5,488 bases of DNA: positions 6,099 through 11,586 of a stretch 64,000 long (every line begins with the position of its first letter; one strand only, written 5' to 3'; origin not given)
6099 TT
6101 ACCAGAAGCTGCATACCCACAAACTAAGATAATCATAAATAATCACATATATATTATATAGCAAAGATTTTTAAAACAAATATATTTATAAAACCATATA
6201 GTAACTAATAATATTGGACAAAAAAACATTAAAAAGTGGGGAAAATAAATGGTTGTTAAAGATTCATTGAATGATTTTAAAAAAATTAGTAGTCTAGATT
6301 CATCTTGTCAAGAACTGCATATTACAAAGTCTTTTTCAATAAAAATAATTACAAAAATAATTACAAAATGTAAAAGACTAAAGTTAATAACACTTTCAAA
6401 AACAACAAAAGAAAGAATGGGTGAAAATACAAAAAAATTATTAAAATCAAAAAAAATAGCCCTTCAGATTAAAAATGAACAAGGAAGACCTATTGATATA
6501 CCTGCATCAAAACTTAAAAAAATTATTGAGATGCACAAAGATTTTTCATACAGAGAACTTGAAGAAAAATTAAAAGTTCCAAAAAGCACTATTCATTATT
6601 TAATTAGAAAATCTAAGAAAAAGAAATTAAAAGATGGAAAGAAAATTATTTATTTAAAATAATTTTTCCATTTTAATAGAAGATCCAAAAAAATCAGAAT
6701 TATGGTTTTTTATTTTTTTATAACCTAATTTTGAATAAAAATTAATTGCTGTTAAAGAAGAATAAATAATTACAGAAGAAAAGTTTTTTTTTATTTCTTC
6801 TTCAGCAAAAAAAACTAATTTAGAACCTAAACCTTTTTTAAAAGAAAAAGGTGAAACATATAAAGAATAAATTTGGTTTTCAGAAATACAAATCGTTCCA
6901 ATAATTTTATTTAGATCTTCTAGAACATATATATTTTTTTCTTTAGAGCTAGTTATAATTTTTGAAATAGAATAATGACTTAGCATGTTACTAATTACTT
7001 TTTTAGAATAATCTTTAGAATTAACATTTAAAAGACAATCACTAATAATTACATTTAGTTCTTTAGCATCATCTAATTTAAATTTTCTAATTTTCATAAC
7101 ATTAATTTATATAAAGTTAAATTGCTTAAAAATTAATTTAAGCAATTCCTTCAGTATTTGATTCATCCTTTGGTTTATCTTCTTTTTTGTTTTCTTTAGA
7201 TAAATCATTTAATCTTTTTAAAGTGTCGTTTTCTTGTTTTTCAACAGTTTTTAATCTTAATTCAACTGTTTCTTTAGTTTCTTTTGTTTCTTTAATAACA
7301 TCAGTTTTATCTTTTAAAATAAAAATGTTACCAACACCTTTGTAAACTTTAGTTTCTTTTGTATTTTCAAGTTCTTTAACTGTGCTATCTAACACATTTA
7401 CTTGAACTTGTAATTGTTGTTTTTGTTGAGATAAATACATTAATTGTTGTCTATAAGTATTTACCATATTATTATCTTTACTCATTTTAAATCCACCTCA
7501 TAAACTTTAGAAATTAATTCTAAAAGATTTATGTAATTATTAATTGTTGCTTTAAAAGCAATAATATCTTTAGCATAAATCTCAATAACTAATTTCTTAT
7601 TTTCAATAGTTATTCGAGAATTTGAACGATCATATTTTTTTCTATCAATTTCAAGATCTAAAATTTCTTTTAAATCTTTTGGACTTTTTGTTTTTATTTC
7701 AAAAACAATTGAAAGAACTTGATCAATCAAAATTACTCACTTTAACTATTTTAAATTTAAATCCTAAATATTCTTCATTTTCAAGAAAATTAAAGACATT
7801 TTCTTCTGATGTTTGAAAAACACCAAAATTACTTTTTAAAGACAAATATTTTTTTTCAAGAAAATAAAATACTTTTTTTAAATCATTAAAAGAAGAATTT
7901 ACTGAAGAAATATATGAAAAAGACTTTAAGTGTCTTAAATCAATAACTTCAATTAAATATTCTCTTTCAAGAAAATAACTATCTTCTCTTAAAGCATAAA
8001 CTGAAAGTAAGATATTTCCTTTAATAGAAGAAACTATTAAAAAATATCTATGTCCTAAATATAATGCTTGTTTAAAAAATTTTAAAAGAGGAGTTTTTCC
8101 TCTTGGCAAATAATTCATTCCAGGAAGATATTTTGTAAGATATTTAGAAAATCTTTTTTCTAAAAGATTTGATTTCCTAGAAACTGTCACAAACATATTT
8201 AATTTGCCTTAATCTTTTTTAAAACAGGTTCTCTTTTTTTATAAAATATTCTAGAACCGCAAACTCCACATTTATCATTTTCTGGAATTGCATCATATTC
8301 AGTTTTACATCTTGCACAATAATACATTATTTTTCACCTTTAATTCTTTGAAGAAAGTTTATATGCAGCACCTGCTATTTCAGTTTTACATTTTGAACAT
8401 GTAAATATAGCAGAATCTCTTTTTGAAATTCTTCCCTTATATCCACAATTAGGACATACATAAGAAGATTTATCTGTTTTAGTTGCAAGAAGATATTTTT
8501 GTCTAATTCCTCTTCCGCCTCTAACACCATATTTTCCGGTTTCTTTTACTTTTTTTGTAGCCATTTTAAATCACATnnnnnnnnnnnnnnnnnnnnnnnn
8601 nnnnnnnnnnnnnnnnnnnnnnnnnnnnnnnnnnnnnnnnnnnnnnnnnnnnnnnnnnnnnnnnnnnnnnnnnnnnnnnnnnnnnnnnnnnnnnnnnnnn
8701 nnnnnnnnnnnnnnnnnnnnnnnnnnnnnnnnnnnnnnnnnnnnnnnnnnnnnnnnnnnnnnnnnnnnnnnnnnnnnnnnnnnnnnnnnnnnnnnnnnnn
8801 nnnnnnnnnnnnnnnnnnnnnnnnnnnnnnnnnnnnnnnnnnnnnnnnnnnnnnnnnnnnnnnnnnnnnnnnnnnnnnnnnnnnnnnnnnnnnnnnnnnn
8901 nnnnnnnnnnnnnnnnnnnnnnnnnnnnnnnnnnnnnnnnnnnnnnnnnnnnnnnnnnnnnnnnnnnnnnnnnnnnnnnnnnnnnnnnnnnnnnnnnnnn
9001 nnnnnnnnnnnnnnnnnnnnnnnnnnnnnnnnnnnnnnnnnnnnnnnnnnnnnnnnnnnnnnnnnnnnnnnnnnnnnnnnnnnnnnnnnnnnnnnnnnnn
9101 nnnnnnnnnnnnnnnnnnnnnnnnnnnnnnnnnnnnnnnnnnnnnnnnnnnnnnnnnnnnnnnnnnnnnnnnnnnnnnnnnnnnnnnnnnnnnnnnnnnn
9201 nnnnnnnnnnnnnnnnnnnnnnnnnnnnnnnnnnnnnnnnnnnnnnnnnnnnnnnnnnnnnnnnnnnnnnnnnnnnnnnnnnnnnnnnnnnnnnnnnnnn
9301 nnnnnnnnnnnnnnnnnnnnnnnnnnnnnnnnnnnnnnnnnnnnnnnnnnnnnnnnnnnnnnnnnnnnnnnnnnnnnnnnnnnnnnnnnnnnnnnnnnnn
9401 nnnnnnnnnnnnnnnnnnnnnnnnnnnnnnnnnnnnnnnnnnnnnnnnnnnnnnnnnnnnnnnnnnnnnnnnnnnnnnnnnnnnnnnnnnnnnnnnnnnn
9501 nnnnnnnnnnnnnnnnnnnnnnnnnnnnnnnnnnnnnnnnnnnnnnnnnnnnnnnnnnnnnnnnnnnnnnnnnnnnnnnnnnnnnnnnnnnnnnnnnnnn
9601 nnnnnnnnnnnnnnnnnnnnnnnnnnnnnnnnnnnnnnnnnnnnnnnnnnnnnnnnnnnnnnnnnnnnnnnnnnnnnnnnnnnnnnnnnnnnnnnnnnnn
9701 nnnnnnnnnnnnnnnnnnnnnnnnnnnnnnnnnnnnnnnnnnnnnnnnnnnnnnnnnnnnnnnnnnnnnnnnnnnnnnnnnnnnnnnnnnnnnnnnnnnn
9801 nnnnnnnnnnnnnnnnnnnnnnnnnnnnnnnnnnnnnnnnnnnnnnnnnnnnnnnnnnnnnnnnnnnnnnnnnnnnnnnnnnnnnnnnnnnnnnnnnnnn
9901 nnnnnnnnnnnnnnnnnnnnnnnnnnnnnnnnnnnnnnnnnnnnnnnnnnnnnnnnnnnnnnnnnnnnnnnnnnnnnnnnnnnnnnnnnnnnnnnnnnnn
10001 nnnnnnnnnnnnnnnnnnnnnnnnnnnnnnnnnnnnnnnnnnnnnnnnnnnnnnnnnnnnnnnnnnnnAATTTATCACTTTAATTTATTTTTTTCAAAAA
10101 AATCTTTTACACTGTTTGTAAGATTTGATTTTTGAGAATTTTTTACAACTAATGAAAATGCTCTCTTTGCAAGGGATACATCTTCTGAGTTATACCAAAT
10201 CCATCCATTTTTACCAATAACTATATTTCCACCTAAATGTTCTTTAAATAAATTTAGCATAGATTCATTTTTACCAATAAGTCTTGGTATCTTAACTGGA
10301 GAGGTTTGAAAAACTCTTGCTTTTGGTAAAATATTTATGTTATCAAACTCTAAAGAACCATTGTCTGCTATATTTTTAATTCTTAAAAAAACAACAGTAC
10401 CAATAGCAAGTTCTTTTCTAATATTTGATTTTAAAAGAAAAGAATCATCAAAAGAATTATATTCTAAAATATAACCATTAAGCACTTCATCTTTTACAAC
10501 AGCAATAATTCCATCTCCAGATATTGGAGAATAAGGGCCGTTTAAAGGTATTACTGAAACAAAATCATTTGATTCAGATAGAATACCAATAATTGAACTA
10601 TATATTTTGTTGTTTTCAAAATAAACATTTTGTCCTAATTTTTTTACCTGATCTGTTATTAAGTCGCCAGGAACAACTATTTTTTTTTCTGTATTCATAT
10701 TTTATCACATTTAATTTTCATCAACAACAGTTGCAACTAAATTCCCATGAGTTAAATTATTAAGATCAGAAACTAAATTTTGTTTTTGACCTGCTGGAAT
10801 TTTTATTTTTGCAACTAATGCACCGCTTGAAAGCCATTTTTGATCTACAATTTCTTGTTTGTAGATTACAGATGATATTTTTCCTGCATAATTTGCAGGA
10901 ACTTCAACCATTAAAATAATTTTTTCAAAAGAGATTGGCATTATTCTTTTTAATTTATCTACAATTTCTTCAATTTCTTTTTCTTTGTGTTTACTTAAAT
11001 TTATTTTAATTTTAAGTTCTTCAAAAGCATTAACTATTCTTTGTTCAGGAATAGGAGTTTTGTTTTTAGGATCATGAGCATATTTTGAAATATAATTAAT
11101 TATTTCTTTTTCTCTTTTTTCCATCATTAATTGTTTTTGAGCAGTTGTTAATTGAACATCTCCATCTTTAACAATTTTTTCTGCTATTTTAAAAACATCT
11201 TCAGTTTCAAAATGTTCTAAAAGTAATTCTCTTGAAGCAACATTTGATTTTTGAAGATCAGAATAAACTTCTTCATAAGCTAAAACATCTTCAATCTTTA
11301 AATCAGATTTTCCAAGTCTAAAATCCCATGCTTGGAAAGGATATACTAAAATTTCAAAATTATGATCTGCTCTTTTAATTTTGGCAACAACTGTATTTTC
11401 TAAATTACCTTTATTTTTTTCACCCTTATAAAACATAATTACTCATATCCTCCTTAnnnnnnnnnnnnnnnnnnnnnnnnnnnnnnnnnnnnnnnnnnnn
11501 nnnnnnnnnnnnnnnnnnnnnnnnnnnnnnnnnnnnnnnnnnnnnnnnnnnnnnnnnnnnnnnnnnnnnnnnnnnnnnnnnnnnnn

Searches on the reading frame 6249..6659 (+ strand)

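Call 66: search_protein_families(library=pfam, proteins=[window:6249-6659:+], max_evalue=0.001)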
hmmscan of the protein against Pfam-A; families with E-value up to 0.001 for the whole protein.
window:6249-6659:+ (137 aa): 2 families
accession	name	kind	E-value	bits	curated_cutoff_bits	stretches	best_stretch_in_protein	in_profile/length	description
PF25787.1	HTH_SB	-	2.7e-06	27.5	43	1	90-125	13-49/53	Sleeping Beauty transposase HTH domain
PF08004.16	DUF1699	-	9.3e-05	22.6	33.4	1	11-94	10-99/130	Protein of unknown function (DUF1699)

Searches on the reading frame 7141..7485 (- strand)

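Call 4: search_protein_families(library=pfam, proteins=[window:7141-7485:-], max_evalue=1)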
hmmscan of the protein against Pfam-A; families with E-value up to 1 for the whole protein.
window:7141-7485:- (115 aa): 7 families
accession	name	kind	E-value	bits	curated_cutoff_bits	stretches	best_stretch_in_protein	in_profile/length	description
PF01920.25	Prefoldin_2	-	1.7e-15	57.4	27.6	1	6-101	5-101/106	Prefoldin subunit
PF18211.6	Csm1_B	-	0.014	15.7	26.4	1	30-75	23-69/94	Csm1 subunit domain B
PF21975.1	ASNSD1-SEP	-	0.1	13.2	27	1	22-86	24-91/96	ASNSD1 upstream open reading frame protein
PF08840.17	BAAT_C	-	0.23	11.9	20.9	1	5-88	67-150/210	BAAT / Acyl-CoA thioester hydrolase C terminal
PF00804.31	Syntaxin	-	0.47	10.7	26.7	0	19-90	8-79/157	Syntaxin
PF14362.11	DUF4407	-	0.67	9.6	31.3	1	5-103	126-225/297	Domain of unknown function (DUF4407)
PF25443.1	ANG-1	-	0.82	10.3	28.5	1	6-42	39-75/105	ANG-1-like domain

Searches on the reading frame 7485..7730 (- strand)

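Call 4: search_protein_families(library=pfam, proteins=[window:7485-7730:-], max_evalue=1)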
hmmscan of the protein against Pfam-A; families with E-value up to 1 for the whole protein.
window:7485-7730:- (82 aa): 2 families
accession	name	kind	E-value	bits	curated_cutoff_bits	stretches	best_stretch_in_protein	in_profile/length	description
PF09341.15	Pcc1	-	1.2e-07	32.5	20.9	1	21-78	18-75/75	Transcription factor Pcc1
PF20919.3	DHU1_N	-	0.062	13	26.7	1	5-64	25-84/370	DWD hypersensitive to UV-B 1, N-terminal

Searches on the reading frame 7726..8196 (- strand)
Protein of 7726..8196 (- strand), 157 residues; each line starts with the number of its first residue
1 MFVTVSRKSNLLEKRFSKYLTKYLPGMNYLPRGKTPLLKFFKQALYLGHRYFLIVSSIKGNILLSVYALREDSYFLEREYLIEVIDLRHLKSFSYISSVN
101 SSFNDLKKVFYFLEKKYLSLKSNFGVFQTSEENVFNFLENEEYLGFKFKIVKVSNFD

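Call 4: search_protein_families(library=pfam, proteins=[window:7726-8196:-], max_evalue=1)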
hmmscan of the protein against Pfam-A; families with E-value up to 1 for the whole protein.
window:7726-8196:- (157 aa): 1 family
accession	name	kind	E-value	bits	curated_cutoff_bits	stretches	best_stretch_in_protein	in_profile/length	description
PF21717.2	DTX3L_a-b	-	0.1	13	27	1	88-119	26-57/62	DTX3L, alpha/beta domain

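Call 5: search_protein_families(library=ncbifam, proteins=[window:7726-8196:-], max_evalue=1)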
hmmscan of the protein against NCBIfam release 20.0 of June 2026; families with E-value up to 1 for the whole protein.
window:7726-8196:- (157 aa): 3 families
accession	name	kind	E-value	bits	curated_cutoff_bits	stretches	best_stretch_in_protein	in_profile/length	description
NF002093.0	PRK00933.1-3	equivalog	4.9e-05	23.4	171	1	1-154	1-155/161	rRNA maturation protein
NF003053.0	PRK03972.1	equivalog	0.00092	18.9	246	1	1-88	2-90/208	ribosomal biogenesis protein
NF005558.0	PRK07229.1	equivalog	0.064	11.8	612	1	97-142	296-340/647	aconitate hydratase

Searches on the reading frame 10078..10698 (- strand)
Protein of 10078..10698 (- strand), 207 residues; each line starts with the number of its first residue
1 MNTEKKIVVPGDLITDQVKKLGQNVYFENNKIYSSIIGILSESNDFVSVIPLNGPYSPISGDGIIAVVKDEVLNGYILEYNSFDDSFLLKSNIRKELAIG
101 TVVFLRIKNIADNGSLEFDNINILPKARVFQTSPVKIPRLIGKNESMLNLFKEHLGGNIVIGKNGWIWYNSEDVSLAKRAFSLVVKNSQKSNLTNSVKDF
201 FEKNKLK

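Call 4: search_protein_families(library=pfam, proteins=[window:10078-10698:-], max_evalue=1)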
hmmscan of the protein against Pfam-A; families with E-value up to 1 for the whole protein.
window:10078-10698:- (207 aa): 4 families
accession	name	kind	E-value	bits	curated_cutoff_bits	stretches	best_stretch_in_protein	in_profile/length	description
PF22625.2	ECR1_N_2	-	1.1e-13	51.2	27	1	6-52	2-50/51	Exosome RNA binding protein RRP4 N-terminal domain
PF14382.12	ECR1_N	-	3.6e-06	27.1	27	1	7-40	1-35/38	Exosome complex exonuclease RRP4 N-terminal region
PF15985.11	KH_6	-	1e-05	26.2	27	1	129-174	3-46/47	KH domain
PF13509.12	S1_2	-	0.035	14.7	21.8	1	65-103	6-44/61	S1 domain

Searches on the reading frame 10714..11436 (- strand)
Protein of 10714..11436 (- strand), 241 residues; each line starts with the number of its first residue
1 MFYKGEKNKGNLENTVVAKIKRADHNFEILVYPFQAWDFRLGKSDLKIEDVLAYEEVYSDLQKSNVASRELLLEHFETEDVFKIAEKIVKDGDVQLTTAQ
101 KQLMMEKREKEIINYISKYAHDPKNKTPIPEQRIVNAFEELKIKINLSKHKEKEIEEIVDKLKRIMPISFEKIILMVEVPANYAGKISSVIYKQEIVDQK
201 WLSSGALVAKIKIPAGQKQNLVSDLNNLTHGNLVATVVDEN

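Call 4: search_protein_families(library=pfam, proteins=[window:10714-11436:-], max_evalue=1)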
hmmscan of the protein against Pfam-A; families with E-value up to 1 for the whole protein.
window:10714-11436:- (241 aa): 4 families
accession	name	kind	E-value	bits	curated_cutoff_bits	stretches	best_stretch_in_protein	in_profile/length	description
PF01172.24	SBDS_N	-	2e-17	63.3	24.6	1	14-101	1-87/88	Shwachman-Bodian-Diamond syndrome (SBDS) N-terminal domain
PF09377.16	SBDS_domain_II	-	1.1e-13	51.3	27.2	1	110-171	1-62/62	SBDS protein, domain II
PF20268.4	SBDS_C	-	9.6e-07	29.1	27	1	177-233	5-64/71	SBDS protein, C-terminal domain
PF01491.21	Frataxin_Cyay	-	0.2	12.2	21.3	1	152-204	18-66/107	Frataxin-like domain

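Call 43: find_homologous_proteins(query=window:10714-11436:-, max_evalue=1e-20)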
Query window:10714-11436:- (241 aa): 58 proteins with E <= 1e-20 among 772 candidates.
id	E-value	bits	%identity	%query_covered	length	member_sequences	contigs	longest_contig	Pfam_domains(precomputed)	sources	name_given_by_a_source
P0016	4.8e-147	505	98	100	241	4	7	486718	PF09377.17,PF01172.25,PF20268.5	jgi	jgi:ribosome maturation protein SDO1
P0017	3.4e-130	450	85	100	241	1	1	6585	PF09377.17,PF01172.25,PF20268.5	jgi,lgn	-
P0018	6.5e-130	449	85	100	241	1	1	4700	PF09377.17,PF01172.25,PF20268.5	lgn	-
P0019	9.7e-123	426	81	100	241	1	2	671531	PF09377.17,PF01172.25,PF20268.5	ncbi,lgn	-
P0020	2.0e-116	405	78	99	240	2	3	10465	PF09377.17,PF01172.25,PF20268.5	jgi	jgi:ribosome maturation protein SDO1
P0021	2.7e-115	401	76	100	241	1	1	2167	PF09377.17,PF01172.25,PF20268.5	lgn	-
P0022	8.1e-115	400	76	99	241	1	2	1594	PF09377.17,PF01172.25,PF20268.5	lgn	-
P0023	2.0e-113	395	74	100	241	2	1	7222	PF09377.17,PF01172.25,PF20268.5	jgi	jgi:ribosome maturation protein SDO1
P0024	3.7e-113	394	73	100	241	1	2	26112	PF09377.17,PF01172.25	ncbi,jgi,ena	jgi:ribosome maturation protein SDO1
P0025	1.3e-107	376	70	98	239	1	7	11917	PF09377.17,PF01172.25,PF20268.5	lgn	-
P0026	4.0e-104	365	71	99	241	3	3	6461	PF09377.17,PF01172.25,PF20268.5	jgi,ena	-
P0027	9.5e-103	360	70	99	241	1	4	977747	PF09377.17,PF01172.25,PF20268.5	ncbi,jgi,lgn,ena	-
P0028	1.1e-102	360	71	98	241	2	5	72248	PF09377.17,PF01172.25,PF20268.5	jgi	-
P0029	8.0e-102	357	70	98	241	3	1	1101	PF09377.17,PF01172.25,PF20268.5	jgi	-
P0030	4.8e-101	355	69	99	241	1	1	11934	PF09377.17,PF01172.25,PF20268.5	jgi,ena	-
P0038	2.0e-82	294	62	95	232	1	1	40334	PF09377.17,PF01172.25,PF20268.5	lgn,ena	-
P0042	7.0e-79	282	56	92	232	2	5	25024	PF09377.17,PF01172.25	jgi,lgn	-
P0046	2.0e-62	228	49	95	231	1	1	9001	PF09377.17,PF01172.25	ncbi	ncbi:MAG: ribosome assembly factor SBDS [archaeon]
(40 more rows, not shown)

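Call 44: find_encoding_contigs(protein=P0027, flank=4000, max_places=1)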
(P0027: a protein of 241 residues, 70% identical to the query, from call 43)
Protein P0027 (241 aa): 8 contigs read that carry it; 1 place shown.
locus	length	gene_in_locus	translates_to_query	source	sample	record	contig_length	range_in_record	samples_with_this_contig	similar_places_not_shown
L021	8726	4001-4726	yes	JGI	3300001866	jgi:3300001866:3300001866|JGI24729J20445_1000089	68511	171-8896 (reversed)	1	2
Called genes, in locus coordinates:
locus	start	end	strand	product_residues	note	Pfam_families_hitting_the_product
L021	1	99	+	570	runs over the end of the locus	PF03485:Arg_tRNA_synt_N, PF00750:tRNA-synt_1d, PF05746:DALR_1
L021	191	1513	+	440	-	-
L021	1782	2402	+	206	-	-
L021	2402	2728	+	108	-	-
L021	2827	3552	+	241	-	PF10584:Proteasome_A_N, PF00227:Proteasome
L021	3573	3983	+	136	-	-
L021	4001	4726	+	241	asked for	PF01172:SBDS_N, PF09377:SBDS_domain_II, PF20268:SBDS_C (weak)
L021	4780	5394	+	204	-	PF14382:ECR1_N, PF22625:ECR1_N_2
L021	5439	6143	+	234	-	PF01138:RNase_PH, PF03725:RNase_PH_C (weak)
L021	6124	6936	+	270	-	PF01138:RNase_PH, PF03725:RNase_PH_C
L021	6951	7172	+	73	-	PF01780:Ribosomal_L37ae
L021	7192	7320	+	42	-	PF03604:Zn_ribbon_RPAB4 (faint)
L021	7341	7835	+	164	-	-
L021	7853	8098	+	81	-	-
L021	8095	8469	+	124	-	PF01920:Prefoldin_2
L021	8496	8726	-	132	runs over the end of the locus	?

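Call 45: find_encoding_contigs(protein=P0038, flank=4000, max_places=1)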
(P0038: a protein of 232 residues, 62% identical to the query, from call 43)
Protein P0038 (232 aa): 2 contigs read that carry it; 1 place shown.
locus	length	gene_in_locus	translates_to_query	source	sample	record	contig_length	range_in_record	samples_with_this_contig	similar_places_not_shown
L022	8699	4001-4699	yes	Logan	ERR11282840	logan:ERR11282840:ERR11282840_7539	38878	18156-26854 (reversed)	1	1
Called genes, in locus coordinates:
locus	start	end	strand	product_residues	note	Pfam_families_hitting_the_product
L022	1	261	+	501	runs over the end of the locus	PF01323:DSBA (faint), PF13462:Thioredoxin_4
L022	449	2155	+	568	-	PF03485:Arg_tRNA_synt_N (weak), PF00750:tRNA-synt_1d, PF05746:DALR_1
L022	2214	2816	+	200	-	-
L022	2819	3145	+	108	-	PF01900:RNase_P_Rpp14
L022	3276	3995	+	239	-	PF10584:Proteasome_A_N, PF00227:Proteasome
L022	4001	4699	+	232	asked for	PF01172:SBDS_N, PF09377:SBDS_domain_II, PF20268:SBDS_C (weak)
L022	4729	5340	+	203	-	PF14382:ECR1_N, PF22625:ECR1_N_2, PF15985:KH_6 (weak)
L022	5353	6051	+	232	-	PF01138:RNase_PH, PF03725:RNase_PH_C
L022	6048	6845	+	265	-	PF01138:RNase_PH, PF03725:RNase_PH_C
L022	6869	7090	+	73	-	PF01780:Ribosomal_L37ae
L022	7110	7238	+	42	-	-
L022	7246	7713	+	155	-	-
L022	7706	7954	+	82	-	PF09341:Pcc1 (weak)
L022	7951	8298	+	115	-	PF01920:Prefoldin_2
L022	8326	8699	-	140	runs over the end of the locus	PF28505:DUF1699_N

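Call 46: find_encoding_contigs(protein=P0042, flank=4000, max_places=1)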
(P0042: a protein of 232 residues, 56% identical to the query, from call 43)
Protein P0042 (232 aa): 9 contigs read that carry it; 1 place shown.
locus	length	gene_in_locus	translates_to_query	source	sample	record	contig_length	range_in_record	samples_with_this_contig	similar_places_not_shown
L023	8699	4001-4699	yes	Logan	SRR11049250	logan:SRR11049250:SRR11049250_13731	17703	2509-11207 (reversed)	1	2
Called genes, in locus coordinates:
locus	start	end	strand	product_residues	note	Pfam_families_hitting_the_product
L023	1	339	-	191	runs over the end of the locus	-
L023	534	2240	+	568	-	PF03485:Arg_tRNA_synt_N, PF00750:tRNA-synt_1d, PF05746:DALR_1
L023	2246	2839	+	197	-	-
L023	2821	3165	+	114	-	PF01900:RNase_P_Rpp14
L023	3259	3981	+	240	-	PF10584:Proteasome_A_N, PF00227:Proteasome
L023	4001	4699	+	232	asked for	PF01172:SBDS_N, PF09377:SBDS_domain_II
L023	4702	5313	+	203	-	PF14382:ECR1_N (weak), PF22625:ECR1_N_2, PF15985:KH_6 (weak)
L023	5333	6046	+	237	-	PF01138:RNase_PH, PF03725:RNase_PH_C (weak)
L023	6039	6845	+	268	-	PF01138:RNase_PH, PF03725:RNase_PH_C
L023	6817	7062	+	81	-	PF01780:Ribosomal_L37ae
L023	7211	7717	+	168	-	-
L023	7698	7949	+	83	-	PF09341:Pcc1 (weak)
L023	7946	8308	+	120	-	PF01920:Prefoldin_2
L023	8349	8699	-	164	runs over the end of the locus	PF28505:DUF1699_N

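Call 47: find_encoding_contigs(protein=P0046, flank=4000, max_places=1)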
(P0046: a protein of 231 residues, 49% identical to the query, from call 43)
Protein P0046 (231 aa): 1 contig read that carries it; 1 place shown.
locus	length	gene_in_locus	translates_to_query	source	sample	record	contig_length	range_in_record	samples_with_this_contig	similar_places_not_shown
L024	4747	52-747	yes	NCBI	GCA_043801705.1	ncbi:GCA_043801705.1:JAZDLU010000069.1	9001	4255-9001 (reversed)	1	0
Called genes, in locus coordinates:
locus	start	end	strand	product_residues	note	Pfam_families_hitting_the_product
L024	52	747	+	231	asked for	PF01172:SBDS_N, PF09377:SBDS_domain_II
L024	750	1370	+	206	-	PF14382:ECR1_N (weak), PF22625:ECR1_N_2, PF15985:KH_6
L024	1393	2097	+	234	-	PF01138:RNase_PH, PF03725:RNase_PH_C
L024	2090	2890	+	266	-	PF01138:RNase_PH, PF03725:RNase_PH_C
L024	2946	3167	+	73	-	PF01780:Ribosomal_L37ae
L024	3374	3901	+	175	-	-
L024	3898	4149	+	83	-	-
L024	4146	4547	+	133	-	PF01920:Prefoldin_2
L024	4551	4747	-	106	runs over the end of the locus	-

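Call 71: search_protein_families(library=phrogs, proteins=[L021:3573-3980:+], max_evalue=0.1)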
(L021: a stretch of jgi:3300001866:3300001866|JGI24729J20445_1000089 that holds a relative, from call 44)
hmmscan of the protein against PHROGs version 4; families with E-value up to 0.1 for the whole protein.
L021:3573-3980:+ (136 aa): 0 families

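Call 72: search_protein_families(library=padloc, proteins=[L021:3573-3980:+], max_evalue=0.1)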
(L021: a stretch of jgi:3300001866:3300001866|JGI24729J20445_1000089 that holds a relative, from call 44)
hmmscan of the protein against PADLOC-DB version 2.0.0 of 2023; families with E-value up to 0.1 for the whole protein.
L021:3573-3980:+ (136 aa): 0 families
